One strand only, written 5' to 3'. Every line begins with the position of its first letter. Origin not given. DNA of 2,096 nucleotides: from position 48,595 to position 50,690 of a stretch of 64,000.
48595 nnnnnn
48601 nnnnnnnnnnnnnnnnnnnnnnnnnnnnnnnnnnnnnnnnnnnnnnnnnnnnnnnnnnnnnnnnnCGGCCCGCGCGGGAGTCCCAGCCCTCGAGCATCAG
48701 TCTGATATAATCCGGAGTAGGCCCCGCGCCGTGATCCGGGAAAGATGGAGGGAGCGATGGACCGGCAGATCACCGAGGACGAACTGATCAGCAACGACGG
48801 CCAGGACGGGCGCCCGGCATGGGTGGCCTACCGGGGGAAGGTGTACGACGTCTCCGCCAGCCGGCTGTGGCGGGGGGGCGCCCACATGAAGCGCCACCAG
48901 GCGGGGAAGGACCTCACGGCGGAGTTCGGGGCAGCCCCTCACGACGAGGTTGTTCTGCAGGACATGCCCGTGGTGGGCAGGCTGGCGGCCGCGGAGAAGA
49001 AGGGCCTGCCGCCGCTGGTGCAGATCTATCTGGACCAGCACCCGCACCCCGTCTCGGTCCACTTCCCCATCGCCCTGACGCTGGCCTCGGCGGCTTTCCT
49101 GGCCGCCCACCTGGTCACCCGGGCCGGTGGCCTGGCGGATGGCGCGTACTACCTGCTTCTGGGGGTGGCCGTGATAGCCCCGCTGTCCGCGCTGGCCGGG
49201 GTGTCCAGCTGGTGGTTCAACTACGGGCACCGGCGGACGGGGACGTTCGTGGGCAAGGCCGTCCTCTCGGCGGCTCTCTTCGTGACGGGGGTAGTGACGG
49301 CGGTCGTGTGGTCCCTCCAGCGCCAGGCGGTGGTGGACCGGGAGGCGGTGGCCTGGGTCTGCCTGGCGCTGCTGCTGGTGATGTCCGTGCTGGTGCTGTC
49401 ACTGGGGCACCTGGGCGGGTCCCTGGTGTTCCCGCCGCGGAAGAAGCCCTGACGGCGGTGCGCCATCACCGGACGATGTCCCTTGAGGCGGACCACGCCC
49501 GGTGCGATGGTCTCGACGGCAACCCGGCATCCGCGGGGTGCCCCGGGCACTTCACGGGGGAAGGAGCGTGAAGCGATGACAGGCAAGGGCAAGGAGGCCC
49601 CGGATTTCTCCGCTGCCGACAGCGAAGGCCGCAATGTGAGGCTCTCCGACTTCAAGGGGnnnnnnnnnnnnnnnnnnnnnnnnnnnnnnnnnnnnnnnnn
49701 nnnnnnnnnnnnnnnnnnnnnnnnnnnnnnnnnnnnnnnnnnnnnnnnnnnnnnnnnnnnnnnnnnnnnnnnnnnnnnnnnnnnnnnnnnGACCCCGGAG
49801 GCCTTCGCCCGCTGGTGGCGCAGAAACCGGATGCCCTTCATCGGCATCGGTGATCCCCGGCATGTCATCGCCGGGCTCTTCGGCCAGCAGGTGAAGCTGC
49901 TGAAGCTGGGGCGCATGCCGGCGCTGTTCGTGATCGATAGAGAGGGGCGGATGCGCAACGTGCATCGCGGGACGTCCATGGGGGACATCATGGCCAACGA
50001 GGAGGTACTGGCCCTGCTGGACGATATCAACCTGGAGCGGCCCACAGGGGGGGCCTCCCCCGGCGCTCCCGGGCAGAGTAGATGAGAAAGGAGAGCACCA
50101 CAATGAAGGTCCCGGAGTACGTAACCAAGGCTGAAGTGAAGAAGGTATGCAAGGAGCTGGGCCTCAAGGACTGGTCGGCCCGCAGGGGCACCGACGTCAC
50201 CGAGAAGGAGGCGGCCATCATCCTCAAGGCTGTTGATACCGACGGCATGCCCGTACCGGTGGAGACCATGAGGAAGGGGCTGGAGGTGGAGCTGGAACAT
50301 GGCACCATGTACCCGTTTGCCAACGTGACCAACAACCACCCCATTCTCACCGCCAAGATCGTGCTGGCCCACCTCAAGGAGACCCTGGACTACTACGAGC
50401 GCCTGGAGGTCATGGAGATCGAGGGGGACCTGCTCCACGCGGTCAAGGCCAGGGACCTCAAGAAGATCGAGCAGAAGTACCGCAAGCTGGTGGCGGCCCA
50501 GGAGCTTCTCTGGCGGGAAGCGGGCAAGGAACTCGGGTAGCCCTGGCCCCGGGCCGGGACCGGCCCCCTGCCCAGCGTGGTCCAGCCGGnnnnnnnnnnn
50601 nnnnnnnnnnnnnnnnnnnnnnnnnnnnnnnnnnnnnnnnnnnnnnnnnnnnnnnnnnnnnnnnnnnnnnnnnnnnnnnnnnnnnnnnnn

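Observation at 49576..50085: Peroxiredoxin with UGA at the peroxidatic-Cys position (PrxU-like selenoperoxiredoxin, FS-U-PHC)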

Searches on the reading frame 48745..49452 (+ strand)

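Call 6: search_protein_families(library=pfam, proteins=[window:48745-49452:+], max_evalue=0.01)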
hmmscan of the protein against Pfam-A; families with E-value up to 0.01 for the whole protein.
window:48745-49452:+ (235 aa): 2 families
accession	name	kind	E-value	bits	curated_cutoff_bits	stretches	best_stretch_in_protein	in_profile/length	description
PF00173.33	Cyt-b5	-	7.5e-12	45.5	23.7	1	11-80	2-73/74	Cytochrome b5-like Heme/Steroid binding domain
PF09990.14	DUF2231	-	1.4e-10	41.9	26.4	1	101-229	5-131/139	Predicted membrane protein (DUF2231)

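Call 34: search_protein_families(library=ncbifam, proteins=[window:48745-49452:+], max_evalue=0.001)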
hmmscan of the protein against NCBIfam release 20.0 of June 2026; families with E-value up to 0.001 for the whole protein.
window:48745-49452:+ (235 aa): 0 families

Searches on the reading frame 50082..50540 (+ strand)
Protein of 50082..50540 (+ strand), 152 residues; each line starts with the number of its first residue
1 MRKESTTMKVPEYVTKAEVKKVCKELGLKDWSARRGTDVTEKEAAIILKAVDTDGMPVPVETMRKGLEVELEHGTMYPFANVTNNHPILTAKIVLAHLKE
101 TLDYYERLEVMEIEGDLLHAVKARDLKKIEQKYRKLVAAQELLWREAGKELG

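Call 6: search_protein_families(library=pfam, proteins=[window:50082-50540:+], max_evalue=0.01)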
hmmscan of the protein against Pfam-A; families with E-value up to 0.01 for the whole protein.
window:50082-50540:+ (152 aa): 1 family
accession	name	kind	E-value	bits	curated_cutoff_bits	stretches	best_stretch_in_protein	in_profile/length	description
PF18905.5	DUF5661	-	1.4e-10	41.7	27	1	52-112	9-63/65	Protein of unknown function (DUF5661)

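Call 34: search_protein_families(library=ncbifam, proteins=[window:50082-50540:+], max_evalue=0.001)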
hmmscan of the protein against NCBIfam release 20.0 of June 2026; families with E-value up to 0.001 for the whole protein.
window:50082-50540:+ (152 aa): 0 families

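Call 51: list_cluster_members(proteins=[P0001, window:50082-50540:+, window:47727-48665:+])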
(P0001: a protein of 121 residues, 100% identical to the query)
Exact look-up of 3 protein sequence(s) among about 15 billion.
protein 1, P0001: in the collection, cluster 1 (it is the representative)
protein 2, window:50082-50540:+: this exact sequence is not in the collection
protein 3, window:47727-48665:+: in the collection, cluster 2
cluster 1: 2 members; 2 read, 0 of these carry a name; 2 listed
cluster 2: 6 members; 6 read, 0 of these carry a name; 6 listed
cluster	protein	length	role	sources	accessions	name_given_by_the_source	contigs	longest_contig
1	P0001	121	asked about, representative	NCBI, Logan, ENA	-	-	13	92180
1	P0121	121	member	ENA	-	-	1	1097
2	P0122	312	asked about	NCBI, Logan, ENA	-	-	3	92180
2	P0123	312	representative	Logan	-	-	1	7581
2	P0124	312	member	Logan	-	-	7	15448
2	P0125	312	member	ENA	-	-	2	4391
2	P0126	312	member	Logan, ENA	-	-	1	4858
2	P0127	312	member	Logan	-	-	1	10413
